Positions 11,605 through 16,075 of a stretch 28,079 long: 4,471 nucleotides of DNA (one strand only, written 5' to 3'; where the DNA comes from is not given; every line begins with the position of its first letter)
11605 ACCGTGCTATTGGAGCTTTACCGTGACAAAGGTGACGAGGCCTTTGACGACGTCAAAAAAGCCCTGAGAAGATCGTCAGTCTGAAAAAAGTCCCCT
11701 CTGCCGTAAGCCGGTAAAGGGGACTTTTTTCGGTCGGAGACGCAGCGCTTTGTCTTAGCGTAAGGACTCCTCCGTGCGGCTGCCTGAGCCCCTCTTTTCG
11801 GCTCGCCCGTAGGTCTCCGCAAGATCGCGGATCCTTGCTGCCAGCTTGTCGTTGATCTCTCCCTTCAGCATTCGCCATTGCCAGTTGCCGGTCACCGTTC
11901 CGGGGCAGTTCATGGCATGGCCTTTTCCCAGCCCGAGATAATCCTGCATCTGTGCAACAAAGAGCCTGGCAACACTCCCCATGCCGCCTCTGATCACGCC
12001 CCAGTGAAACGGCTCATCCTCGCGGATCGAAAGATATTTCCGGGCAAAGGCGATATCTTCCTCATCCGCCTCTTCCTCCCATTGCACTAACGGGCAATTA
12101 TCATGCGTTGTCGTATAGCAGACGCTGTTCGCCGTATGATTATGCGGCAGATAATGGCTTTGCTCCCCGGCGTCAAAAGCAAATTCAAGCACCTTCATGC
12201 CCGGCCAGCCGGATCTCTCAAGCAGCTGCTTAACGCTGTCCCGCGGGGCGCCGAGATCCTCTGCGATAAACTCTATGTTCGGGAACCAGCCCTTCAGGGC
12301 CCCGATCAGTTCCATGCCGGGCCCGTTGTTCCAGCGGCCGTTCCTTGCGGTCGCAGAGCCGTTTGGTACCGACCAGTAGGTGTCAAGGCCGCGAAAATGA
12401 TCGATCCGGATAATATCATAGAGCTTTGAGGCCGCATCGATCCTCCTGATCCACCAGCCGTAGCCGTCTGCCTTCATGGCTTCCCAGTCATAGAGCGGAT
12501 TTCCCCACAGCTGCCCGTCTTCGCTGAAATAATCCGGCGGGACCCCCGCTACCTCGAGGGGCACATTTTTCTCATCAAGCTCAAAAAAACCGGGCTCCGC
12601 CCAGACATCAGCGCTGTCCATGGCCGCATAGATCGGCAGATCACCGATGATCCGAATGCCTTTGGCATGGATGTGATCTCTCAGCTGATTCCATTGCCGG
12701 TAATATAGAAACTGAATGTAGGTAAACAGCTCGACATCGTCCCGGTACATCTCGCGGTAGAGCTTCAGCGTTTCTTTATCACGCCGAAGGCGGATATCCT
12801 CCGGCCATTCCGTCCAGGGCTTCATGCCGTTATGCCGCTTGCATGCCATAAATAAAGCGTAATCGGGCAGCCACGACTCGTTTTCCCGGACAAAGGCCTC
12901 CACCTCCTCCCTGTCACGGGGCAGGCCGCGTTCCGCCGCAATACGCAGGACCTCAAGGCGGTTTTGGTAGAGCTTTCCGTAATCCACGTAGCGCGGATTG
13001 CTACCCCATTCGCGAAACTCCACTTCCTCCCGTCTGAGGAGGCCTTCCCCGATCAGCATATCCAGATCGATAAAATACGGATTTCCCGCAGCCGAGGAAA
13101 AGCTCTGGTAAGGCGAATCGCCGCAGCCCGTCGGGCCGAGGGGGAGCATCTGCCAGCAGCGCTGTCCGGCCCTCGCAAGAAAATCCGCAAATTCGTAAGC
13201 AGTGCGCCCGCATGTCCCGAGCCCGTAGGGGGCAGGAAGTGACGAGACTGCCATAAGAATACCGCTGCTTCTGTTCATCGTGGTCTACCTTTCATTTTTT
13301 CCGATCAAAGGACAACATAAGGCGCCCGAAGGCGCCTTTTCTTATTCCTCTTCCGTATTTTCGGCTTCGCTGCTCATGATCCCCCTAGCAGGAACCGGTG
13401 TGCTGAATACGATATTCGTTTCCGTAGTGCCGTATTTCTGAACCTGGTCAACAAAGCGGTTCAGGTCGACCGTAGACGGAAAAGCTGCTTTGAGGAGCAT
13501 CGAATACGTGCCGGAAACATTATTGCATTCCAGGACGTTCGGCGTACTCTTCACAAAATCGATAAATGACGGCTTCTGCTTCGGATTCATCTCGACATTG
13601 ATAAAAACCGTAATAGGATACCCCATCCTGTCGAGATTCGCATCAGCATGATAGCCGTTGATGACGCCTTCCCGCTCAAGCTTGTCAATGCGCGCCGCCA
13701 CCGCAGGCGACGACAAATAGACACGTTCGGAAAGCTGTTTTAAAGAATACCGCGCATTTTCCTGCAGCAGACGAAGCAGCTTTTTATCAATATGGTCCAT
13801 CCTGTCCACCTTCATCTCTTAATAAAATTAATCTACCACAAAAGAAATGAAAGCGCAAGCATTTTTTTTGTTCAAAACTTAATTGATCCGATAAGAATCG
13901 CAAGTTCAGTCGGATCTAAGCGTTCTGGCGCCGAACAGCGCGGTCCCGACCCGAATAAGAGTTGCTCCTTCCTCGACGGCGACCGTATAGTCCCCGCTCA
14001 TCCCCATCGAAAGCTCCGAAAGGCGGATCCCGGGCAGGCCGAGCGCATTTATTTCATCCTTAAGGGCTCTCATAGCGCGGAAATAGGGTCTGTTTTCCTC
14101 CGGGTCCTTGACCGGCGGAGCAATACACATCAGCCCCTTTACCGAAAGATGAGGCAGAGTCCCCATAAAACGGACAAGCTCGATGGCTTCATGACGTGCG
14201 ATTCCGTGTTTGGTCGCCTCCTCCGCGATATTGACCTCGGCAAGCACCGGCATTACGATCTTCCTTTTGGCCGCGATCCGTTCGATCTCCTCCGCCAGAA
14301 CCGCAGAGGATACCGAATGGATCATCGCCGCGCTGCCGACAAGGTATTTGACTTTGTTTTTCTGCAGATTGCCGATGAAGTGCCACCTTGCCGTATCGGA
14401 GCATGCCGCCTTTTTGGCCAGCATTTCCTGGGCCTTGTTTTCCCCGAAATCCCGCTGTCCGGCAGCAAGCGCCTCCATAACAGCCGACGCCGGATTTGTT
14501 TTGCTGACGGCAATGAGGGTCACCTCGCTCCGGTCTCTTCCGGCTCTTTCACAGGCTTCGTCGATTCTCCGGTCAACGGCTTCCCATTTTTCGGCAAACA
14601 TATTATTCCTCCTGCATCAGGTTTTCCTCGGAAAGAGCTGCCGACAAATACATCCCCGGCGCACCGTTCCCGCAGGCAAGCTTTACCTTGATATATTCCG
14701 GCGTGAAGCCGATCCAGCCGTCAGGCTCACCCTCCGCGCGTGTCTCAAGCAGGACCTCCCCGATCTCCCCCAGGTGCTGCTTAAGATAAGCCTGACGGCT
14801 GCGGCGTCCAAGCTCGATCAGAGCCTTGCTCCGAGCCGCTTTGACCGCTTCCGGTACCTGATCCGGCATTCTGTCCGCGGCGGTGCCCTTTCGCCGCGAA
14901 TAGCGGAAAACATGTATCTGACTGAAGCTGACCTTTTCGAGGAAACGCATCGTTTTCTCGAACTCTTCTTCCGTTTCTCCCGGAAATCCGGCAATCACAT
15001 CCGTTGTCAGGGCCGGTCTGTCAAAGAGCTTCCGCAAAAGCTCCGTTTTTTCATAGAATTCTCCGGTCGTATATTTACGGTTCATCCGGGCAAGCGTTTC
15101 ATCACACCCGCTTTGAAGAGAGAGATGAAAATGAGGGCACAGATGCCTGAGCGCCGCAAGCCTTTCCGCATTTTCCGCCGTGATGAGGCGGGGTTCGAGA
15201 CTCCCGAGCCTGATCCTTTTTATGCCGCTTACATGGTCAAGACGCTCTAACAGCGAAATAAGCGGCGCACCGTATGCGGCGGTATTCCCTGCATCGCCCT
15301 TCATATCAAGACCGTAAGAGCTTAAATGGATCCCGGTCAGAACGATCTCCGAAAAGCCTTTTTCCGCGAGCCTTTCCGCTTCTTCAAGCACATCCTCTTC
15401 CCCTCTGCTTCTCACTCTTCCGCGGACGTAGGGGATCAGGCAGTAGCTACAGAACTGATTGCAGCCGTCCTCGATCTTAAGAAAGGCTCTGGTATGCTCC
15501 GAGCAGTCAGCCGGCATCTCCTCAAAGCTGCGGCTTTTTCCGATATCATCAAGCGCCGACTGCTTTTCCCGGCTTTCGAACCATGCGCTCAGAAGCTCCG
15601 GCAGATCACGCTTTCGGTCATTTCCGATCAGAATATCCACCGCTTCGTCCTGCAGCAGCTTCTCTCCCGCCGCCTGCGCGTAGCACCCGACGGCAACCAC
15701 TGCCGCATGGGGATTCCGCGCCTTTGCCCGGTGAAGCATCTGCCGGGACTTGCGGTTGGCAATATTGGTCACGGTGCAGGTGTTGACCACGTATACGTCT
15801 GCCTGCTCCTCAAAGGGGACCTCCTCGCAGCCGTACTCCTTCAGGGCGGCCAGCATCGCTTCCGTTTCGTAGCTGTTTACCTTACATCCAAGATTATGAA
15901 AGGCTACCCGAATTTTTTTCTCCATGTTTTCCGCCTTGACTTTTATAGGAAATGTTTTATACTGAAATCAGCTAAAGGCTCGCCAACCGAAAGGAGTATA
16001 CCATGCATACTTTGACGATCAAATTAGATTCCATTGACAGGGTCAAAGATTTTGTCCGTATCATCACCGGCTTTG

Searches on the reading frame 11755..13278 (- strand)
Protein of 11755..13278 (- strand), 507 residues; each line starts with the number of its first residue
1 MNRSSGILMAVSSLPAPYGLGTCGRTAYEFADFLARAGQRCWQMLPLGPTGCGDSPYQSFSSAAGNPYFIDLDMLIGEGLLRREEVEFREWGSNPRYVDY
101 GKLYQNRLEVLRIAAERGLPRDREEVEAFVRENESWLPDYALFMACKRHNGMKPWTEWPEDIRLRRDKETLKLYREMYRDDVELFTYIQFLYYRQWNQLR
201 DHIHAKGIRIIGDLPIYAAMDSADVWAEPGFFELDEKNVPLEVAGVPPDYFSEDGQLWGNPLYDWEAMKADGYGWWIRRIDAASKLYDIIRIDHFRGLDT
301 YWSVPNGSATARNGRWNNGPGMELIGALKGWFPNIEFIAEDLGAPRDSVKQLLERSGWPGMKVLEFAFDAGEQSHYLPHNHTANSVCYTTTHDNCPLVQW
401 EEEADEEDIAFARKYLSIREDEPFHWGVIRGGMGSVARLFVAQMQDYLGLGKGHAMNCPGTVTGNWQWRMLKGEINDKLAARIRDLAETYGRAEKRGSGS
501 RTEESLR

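Call 74: search_protein_families(library=pfam, proteins=[window:11755-13278:-], max_evalue=0.00001)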
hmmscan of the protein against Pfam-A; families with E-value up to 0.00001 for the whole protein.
window:11755-13278:- (507 aa): 1 family
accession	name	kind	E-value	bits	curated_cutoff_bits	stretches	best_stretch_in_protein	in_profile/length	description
PF02446.23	Glyco_hydro_77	-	1.8e-171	571.6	25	1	9-474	1-463/465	4-alpha-glucanotransferase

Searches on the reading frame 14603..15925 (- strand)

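Call 74: search_protein_families(library=pfam, proteins=[window:14603-15925:-], max_evalue=0.00001)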
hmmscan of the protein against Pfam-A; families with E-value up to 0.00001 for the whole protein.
window:14603-15925:- (440 aa): 2 families
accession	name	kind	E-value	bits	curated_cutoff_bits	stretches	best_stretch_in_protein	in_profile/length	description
PF00919.26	UPF0004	-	1.3e-27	96.1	27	1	6-101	1-98/98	Uncharacterized protein family UPF0004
PF04055.27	Radical_SAM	-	3e-27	96.2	29.5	1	153-329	5-166/166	Radical SAM superfamily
